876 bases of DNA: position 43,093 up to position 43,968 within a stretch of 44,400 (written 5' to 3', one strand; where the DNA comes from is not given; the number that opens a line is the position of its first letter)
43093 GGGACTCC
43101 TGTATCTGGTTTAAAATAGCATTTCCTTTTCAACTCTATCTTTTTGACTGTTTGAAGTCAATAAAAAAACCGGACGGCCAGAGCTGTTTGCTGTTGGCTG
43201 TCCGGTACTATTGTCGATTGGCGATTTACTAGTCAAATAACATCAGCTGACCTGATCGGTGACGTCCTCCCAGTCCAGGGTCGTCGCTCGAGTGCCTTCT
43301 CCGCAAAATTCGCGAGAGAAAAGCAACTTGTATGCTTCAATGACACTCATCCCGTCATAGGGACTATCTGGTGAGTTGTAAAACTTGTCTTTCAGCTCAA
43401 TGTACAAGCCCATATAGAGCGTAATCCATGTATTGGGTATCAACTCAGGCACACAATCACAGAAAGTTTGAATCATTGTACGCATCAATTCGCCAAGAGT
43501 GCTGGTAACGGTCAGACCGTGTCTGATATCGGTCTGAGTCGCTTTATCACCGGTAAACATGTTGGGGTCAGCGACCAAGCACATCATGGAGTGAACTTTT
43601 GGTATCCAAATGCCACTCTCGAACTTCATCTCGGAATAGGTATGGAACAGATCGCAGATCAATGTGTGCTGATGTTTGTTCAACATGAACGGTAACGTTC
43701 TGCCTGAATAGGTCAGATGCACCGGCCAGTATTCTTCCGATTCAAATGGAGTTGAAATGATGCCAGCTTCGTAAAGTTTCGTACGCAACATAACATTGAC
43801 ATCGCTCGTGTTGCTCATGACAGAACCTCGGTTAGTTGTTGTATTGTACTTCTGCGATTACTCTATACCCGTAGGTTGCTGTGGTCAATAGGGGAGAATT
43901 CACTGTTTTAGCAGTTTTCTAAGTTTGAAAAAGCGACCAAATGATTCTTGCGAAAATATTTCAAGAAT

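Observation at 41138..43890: Four-gene orphan islet of independently transcribed genes with no recognisable domains: candidate uncharacterised system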

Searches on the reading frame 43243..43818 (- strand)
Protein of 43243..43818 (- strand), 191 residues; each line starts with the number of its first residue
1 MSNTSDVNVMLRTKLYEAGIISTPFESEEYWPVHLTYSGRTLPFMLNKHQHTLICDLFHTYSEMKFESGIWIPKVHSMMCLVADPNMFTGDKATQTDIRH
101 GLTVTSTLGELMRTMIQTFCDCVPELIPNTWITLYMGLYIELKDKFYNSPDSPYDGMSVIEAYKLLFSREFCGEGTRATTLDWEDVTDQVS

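Call 4: search_protein_families(library=pfam, proteins=[window:43243-43818:-], max_evalue=1)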
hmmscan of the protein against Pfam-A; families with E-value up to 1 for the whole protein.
window:43243-43818:- (191 aa): 0 families

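Call 6: search_protein_families(library=phrogs, proteins=[window:43243-43818:-], max_evalue=0.1)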
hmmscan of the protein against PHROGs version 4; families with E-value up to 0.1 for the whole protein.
window:43243-43818:- (191 aa): 0 families

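Call 7: search_protein_families(library=padloc, proteins=[window:43243-43818:-], max_evalue=0.1)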
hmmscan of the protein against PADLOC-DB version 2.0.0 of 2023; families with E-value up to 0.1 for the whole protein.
window:43243-43818:- (191 aa): 0 families

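Call 8: search_protein_families(library=ncbifam, proteins=[window:43243-43818:-], max_evalue=0.1)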
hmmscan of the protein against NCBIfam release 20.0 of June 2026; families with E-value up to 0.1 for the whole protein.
window:43243-43818:- (191 aa): 0 families

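Call 10: find_encoding_contigs(protein=window:43243-43818:-, flank=10000, max_places=10)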
Protein window:43243-43818:- (191 aa): 2 contigs read that carry it; 1 place shown.
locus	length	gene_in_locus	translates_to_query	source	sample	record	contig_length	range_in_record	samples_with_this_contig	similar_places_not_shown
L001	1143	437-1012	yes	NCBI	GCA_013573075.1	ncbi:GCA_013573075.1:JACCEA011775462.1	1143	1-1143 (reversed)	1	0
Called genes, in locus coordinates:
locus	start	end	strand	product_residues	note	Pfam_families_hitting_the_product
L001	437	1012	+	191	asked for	-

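Call 14: find_homologous_proteins(query=window:43243-43818:-)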
Query window:43243-43818:- (191 aa): 3 proteins with E <= 0.001 among 21 candidates.
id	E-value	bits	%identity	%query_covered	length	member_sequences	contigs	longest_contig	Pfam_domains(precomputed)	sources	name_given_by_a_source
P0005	3.2e-125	434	98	100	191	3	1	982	-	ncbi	-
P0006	3.3e-96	339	78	97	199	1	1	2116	-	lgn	-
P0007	2.1e-78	281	63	99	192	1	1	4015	-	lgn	-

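Call 17: find_encoding_contigs(protein=P0006, flank=10000, max_places=6)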
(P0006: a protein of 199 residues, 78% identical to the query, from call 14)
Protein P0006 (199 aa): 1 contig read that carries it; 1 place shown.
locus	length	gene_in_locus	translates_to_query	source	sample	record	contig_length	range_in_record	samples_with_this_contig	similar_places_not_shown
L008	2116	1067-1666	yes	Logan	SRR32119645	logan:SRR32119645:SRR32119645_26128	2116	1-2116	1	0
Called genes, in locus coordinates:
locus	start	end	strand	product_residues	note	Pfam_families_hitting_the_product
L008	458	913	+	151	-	-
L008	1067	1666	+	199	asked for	-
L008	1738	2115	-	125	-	?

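Call 18: find_encoding_contigs(protein=P0007, flank=10000, max_places=6)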
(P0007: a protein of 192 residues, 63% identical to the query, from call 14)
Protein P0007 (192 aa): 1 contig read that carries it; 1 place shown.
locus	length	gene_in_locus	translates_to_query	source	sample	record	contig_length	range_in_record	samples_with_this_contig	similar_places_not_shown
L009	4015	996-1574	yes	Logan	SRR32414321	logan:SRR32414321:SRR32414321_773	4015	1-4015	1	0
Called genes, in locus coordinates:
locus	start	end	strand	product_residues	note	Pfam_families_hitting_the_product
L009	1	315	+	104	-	?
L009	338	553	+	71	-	-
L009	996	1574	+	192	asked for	-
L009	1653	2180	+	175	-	-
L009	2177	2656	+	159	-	-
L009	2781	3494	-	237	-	-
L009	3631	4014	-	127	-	?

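Call 50: find_related_loci(query=A3, collection=viral_contigs, flank=10000)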
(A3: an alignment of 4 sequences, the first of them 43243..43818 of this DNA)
Query A3 (191 aa) in viral_contigs; peptide patterns used: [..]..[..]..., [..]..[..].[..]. (x = any residue, [..] = any of these).
155 stretches matched a pattern, but none encodes a relative of the query by tblastn (E <= 1e-3).

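Call 56: predict_structure(alignment_id=A3)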
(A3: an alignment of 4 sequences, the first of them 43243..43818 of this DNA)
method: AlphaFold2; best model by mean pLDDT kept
length: 191 residues; sequences in the alignment: 4
mean_pLDDT: 42.1   pTM: 0.32
mean pLDDT of the five models: 42.1, 41.4, 40.9, 39.1, 38.2
residues with pLDDT >= 90: 0; 70-90: 0; 50-70: 44; < 50: 147
segments of 3 or more residues with pLDDT < 50: 1-16, 18-21, 23-109, 122-133, 166-191
pLDDT, mean of each block of 10 residues (from residue 1): 38 46 44 38 44 37 34 37 34 39 45 52 44 51 58 60 48 28 26 27
secondary structure, 60 per line:
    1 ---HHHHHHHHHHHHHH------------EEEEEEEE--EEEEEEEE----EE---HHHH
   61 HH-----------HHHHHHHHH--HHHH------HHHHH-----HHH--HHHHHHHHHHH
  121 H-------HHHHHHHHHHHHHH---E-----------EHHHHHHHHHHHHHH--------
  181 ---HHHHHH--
elements in order: H4-17 E30-37 E40-47 H57-62 H74-82 H85-88 H95-99 H110-121 H129-142 H159-172 H184-189

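Call 59: search_solved_structures(query=A3, max_evalue=5)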
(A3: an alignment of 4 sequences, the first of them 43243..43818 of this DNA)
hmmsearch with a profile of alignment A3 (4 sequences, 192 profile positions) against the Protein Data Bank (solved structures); distinct sequences matched with E-value up to 5: 0.

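Call 62: find_related_loci(query=A6, collection=metagenome_contigs, flank=10000)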
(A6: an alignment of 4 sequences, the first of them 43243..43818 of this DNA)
Query A6 (191 aa) in metagenome_contigs; peptide patterns used: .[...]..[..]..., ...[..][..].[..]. (x = any residue, [..] = any of these).
116 stretches matched a pattern, but none encodes a relative of the query by tblastn (E <= 1e-3).

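Call 68: search_protein_families(library=pfam, alignment_id=A6, max_evalue=1)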
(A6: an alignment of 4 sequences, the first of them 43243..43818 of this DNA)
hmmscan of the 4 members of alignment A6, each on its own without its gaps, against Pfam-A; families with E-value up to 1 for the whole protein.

A. member 1, window:43243-43818:- (191 aa): 0 families

B. families by the number of members that match (of 4 scanned): 1 family
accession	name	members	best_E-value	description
PF21425.3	DTP-pb9_A-dom_N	1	0.18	Distal tail protein pb9, A domain, N-terminal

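Call 89: search_dna_similar(query=window:43243-43818:-, collection=phages, mode=protein, max_evalue=0.01, max_rows=5)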
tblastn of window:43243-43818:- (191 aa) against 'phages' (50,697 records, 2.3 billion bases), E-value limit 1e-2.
No match.

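Call 92: search_dna_similar(query=window:43243-43818:-, collection=plasmids, mode=protein, max_evalue=0.01, max_rows=5)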
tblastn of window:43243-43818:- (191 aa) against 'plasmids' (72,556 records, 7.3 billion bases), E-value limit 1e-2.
No match.
